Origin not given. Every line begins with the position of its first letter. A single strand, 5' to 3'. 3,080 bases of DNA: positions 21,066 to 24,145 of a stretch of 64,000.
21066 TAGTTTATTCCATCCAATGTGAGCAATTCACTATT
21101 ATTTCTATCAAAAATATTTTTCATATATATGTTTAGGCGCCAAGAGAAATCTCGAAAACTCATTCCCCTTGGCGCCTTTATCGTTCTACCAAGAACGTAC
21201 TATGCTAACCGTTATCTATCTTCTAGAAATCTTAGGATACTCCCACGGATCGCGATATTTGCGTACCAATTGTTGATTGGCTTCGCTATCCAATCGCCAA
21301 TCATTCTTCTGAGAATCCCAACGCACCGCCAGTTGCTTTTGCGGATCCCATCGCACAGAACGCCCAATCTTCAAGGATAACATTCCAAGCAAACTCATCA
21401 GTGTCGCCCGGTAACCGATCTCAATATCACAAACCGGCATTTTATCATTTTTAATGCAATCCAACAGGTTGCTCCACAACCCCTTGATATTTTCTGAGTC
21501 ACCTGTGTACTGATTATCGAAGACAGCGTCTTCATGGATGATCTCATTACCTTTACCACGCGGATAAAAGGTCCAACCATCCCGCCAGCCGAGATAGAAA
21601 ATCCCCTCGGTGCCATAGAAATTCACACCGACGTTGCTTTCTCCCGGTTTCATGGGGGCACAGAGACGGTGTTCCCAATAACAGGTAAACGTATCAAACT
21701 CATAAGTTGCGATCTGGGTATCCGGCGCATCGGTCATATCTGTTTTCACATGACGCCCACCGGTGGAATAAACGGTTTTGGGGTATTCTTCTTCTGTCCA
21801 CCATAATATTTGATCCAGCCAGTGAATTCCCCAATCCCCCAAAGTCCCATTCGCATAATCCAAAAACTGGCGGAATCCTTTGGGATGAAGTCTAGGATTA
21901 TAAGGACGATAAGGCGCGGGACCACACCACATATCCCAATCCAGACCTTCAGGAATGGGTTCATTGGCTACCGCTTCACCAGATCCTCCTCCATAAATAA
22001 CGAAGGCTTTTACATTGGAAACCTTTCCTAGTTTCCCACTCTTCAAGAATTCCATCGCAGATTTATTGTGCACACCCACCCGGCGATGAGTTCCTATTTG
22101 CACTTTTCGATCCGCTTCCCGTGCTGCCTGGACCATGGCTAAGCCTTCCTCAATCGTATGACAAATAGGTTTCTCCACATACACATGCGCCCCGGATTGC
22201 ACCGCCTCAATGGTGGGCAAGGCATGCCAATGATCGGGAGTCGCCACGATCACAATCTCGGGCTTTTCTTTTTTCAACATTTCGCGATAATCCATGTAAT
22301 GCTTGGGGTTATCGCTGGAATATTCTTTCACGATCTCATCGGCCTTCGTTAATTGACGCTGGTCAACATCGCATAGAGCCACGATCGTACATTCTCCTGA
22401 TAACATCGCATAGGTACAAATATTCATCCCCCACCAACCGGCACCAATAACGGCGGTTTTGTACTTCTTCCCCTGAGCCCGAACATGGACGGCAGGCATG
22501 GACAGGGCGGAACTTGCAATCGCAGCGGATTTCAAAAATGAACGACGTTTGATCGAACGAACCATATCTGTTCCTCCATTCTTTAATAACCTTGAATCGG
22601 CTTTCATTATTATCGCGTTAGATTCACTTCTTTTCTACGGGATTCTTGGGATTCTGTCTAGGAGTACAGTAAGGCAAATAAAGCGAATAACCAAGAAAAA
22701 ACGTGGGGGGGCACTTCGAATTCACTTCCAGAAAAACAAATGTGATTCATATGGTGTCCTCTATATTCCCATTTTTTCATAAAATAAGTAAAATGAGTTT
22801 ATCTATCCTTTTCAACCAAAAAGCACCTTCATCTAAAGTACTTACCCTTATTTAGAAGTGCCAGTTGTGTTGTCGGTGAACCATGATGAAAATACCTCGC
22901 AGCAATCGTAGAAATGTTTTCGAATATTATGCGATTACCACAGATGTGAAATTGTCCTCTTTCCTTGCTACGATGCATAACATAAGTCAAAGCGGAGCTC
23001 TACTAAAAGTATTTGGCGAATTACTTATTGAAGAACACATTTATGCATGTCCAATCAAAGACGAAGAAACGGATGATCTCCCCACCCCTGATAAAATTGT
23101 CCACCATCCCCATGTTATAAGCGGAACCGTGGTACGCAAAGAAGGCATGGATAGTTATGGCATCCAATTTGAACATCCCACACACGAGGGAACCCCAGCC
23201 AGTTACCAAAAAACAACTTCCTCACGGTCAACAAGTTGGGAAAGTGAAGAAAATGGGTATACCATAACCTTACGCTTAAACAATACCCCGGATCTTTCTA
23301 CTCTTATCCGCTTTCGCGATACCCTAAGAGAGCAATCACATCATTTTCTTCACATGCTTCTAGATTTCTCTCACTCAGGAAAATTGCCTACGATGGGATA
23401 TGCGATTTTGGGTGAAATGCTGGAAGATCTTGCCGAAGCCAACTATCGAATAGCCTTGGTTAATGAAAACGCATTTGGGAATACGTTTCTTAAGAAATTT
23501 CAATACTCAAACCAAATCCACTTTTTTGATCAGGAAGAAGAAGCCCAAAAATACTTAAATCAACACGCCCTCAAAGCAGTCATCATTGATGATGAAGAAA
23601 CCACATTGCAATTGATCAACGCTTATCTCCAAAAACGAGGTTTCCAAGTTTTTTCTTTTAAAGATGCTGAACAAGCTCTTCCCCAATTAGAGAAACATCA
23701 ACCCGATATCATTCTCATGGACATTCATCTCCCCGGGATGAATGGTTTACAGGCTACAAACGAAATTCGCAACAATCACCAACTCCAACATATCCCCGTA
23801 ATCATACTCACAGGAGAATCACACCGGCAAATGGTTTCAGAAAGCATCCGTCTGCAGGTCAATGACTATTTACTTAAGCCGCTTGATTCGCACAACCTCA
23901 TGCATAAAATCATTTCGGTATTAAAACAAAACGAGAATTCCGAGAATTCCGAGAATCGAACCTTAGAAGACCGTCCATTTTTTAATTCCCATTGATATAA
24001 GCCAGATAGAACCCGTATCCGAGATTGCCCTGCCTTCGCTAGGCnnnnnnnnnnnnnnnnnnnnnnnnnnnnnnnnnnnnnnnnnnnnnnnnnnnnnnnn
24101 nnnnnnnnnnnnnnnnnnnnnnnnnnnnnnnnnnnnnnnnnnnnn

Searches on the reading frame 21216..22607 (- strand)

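Call 68: search_protein_families(library=pfam, proteins=[window:21216-22607:-])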
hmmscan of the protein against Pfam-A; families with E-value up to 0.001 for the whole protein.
window:21216-22607:- (463 aa): 4 families
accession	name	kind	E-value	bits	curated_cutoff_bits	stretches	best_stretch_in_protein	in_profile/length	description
PF01408.29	GFO_IDH_MocA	-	1.9e-20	74.2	24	1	50-172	2-119/120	Oxidoreductase family, NAD-binding Rossmann fold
PF19051.5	GFO_IDH_MocA_C2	-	5.6e-19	69.1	23.3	1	211-270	41-100/254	Oxidoreductase family, C-terminal alpha/beta domain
PF22725.1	GFO_IDH_MocA_C3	-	3e-09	37.4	27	1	241-336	31-122/124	GFO/IDH/MocA C-terminal domain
PF02894.22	GFO_IDH_MocA_C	-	0.00023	21.4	22.9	0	252-415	39-213/218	Oxidoreductase family, C-terminal alpha/beta domain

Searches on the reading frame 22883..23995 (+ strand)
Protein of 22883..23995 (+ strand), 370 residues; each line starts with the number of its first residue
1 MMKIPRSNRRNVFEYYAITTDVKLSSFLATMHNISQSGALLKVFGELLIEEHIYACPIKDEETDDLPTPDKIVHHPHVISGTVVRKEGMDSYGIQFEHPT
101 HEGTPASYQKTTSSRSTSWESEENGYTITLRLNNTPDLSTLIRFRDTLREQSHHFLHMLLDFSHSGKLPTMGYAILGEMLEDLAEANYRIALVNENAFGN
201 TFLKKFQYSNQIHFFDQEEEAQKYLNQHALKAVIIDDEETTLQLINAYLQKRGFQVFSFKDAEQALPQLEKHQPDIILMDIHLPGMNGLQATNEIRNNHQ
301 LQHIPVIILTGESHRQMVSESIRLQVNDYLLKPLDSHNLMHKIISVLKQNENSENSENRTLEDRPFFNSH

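Call 68: search_protein_families(library=pfam, proteins=[window:22883-23995:+])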
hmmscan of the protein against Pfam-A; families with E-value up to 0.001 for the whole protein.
window:22883-23995:+ (370 aa): 4 families
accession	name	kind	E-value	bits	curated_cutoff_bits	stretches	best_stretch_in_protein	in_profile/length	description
PF00072.30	Response_reg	-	3.4e-29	101.7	30.2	1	233-343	2-110/111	Response regulator receiver domain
PF20161.5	VpsR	-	7.5e-05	22.9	23.7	1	243-343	21-120/121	VpsR domain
PF01740.26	STAS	-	0.00046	20.4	22.6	1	120-221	3-106/106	STAS domain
PF07238.19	PilZ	-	0.00083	20.1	22.5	0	6-100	3-89/102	PilZ domain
